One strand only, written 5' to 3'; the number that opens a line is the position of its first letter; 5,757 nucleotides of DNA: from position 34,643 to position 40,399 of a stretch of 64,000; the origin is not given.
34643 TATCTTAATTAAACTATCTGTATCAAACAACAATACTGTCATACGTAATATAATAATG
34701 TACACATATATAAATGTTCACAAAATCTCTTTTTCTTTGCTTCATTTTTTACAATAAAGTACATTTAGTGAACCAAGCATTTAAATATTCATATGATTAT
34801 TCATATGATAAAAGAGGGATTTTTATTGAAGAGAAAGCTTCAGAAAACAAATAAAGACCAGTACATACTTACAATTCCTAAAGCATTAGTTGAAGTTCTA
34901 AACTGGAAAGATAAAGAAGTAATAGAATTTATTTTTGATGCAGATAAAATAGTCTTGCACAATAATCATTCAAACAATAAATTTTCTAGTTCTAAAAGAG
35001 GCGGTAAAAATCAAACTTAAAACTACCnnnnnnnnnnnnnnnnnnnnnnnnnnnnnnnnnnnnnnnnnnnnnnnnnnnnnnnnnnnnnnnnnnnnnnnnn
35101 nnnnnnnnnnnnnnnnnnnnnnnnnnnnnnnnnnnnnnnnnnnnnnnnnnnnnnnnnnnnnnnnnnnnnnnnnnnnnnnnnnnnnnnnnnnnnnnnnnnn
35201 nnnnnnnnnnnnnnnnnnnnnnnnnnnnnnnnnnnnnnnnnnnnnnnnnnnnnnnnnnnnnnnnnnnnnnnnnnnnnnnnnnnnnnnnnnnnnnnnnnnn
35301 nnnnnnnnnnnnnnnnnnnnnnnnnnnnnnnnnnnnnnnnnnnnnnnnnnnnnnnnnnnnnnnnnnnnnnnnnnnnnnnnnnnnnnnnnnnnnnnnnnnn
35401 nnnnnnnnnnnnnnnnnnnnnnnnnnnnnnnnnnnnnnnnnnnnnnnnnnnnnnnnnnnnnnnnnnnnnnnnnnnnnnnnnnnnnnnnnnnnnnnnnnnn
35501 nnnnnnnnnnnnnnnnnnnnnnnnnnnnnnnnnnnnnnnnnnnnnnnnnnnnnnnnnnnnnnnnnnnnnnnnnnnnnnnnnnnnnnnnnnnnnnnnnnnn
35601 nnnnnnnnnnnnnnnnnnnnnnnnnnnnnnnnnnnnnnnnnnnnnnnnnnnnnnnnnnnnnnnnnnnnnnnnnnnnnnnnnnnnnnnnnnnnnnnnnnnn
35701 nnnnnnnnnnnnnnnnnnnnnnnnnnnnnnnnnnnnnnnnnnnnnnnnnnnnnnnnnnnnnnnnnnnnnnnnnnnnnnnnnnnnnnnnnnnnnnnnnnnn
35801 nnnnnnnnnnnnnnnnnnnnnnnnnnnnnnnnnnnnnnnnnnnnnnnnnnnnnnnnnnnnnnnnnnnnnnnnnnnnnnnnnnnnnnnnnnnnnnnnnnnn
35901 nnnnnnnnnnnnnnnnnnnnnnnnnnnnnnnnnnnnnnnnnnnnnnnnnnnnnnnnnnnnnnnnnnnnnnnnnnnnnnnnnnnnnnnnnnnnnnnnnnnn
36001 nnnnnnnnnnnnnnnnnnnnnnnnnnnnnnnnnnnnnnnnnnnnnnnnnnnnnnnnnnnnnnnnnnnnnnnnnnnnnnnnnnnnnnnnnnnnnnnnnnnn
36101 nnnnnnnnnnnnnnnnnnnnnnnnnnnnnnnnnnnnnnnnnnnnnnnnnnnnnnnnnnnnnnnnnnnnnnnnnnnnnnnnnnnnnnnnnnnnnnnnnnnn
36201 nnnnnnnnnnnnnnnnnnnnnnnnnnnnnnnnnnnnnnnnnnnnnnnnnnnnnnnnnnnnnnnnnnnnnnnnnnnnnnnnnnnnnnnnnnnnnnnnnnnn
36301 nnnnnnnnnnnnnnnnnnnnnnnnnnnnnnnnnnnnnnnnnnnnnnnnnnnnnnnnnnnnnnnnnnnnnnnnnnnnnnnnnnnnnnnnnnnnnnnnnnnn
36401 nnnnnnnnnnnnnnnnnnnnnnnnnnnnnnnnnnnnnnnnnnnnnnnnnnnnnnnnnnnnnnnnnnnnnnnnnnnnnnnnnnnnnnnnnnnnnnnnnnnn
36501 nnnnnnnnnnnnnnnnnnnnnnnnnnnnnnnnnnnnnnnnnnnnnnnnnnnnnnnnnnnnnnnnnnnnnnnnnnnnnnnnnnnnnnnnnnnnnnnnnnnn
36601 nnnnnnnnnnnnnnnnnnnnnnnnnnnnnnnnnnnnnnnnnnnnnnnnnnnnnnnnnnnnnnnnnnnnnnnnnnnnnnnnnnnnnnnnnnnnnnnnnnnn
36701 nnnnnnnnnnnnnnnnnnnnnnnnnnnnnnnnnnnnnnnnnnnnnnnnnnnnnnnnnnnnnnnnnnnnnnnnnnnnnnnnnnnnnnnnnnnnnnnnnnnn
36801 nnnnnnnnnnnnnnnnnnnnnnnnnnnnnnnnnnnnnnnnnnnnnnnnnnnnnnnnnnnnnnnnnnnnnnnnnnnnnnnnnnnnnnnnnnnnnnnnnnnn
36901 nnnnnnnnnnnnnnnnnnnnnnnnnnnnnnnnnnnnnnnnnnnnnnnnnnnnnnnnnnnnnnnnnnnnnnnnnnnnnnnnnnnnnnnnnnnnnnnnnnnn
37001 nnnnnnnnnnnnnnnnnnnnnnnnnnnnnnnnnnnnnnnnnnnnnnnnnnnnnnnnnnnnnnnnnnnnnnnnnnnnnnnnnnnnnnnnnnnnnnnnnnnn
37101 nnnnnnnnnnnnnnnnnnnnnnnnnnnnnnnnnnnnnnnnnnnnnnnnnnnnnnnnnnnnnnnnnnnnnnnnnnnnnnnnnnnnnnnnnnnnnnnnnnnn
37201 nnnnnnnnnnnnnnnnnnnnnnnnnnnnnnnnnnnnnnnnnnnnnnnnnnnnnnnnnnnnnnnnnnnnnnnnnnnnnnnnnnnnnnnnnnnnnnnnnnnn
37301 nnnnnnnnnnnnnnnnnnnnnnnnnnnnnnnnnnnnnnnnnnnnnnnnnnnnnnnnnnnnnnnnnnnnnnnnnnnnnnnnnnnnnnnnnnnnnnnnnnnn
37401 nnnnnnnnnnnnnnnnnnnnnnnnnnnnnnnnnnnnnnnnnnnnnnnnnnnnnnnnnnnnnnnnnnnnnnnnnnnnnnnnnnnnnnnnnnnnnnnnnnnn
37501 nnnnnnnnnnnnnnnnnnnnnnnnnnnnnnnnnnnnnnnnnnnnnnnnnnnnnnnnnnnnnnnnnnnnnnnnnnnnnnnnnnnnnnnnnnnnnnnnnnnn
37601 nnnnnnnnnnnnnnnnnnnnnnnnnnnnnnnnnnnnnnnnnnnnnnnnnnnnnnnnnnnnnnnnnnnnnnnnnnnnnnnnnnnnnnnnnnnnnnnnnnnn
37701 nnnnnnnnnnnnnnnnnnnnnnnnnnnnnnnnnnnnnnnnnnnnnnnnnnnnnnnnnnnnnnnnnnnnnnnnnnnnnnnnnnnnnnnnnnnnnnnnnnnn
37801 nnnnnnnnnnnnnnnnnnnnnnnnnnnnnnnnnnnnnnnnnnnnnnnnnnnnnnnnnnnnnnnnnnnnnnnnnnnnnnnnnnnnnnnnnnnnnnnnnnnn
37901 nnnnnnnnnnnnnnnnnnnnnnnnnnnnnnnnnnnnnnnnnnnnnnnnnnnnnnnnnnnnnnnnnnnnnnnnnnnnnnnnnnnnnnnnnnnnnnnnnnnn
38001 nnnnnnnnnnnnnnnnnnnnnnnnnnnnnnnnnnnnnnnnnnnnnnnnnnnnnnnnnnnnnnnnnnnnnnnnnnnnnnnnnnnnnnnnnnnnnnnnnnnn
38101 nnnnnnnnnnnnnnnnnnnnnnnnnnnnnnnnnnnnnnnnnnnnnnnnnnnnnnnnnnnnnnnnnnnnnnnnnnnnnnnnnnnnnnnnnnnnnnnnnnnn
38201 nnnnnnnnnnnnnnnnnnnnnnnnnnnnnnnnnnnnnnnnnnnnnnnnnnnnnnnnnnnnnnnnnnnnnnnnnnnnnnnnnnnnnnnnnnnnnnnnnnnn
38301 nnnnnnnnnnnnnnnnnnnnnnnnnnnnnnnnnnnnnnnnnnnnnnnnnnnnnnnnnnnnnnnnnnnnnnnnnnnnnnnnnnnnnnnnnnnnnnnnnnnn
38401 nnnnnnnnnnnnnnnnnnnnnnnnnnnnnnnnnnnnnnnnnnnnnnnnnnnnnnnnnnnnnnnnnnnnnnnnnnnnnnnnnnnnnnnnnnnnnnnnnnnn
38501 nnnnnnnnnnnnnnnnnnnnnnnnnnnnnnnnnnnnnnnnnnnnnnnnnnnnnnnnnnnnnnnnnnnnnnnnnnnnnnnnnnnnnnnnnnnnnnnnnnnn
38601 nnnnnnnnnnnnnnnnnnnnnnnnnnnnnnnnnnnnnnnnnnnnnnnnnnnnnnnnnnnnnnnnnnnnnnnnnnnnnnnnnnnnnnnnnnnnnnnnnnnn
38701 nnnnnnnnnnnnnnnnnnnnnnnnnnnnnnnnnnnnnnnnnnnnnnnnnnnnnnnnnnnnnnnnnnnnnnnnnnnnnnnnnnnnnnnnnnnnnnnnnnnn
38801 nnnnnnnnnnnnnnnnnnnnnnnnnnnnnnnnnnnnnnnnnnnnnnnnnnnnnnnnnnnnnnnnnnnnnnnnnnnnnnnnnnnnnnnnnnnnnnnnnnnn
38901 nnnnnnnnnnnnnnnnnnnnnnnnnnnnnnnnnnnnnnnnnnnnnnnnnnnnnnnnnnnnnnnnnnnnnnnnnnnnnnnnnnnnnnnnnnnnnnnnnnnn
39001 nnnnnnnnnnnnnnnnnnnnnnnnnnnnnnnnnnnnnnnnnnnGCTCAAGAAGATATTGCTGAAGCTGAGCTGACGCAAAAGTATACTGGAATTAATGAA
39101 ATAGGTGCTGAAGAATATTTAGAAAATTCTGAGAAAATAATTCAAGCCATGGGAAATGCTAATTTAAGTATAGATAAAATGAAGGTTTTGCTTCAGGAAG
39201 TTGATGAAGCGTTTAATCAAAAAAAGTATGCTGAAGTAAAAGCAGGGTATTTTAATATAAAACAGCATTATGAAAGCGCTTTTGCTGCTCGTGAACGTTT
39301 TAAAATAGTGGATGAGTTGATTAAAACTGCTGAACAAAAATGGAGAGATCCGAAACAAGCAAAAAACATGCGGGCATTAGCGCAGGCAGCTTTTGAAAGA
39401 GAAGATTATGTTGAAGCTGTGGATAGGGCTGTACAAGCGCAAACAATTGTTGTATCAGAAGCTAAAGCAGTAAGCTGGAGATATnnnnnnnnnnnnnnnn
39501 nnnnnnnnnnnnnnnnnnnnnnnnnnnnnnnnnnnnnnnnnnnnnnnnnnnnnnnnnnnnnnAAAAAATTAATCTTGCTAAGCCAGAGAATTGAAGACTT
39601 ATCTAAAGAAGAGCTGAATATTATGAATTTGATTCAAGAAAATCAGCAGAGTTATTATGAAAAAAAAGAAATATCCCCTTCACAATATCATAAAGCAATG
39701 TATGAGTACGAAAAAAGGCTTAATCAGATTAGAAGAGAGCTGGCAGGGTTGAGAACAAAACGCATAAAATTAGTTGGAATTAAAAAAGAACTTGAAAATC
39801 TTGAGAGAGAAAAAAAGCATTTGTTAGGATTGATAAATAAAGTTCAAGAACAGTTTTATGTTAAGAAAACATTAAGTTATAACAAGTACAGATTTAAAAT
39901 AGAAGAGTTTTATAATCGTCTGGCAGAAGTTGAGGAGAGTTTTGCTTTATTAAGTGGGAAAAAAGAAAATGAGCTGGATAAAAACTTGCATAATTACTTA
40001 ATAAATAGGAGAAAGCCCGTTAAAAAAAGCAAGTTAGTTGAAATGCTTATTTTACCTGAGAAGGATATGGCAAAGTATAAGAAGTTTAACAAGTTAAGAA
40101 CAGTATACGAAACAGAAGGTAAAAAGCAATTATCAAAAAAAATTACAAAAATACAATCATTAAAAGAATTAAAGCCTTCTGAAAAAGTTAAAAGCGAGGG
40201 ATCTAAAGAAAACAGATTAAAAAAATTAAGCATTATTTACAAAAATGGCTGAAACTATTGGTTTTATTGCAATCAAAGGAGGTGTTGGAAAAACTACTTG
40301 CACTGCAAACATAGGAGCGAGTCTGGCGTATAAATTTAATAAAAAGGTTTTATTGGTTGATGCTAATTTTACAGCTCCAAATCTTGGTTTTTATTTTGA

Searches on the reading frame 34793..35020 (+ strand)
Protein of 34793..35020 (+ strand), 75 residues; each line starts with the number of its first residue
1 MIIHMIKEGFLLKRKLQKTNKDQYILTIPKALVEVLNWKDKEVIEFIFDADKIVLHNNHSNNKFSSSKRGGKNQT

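Call 93: search_protein_families(library=pfam, proteins=[window:34793-35020:+], max_evalue=1)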
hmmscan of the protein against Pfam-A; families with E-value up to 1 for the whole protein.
window:34793-35020:+ (75 aa): 1 family
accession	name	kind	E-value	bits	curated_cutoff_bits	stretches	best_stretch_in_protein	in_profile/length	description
PF04014.23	MazE_antitoxin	-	3.4e-06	27.3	24.7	1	17-55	1-40/48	Antidote-toxin recognition MazE, bacterial antitoxin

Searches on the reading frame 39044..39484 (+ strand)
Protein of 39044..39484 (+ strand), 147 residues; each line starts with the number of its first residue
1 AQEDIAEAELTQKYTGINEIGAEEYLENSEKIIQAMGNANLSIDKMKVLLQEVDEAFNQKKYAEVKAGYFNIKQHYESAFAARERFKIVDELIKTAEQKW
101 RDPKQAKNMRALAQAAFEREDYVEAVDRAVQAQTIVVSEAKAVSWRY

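Call 104: search_protein_families(library=pfam, proteins=[window:39044-39484:+], max_evalue=10)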
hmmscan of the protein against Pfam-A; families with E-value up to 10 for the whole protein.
seq(147 aa): 3 families
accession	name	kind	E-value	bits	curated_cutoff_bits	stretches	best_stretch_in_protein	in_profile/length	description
PF17561.7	TssO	-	0.036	14.7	29.2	1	35-98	76-139/148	Type VI secretion system, TssO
PF05903.20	Peptidase_C97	-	0.16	12.3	29.2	1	11-63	51-104/151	PPPDE putative peptidase domain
PF13424.12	TPR_12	-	0.29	11.8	30.1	1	102-133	41-72/77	Tetratricopeptide repeat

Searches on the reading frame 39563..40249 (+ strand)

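Call 104: search_protein_families(library=pfam, proteins=[window:39563-40249:+], max_evalue=10)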
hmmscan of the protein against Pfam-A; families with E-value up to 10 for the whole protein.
seq(229 aa): 3 families
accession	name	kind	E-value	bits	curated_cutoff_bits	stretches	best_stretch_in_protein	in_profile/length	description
PF12795.12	MscS_porin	-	1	9.3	34.4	1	6-81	83-154/238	Mechanosensitive ion channel porin domain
PF07765.17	KIP1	-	3.1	8.4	33.9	1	6-38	16-48/74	KIP1-like protein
PF18609.8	SAM_Exu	-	3.3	8.5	28.9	1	174-207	31-64/72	Exuperantia SAM-like domain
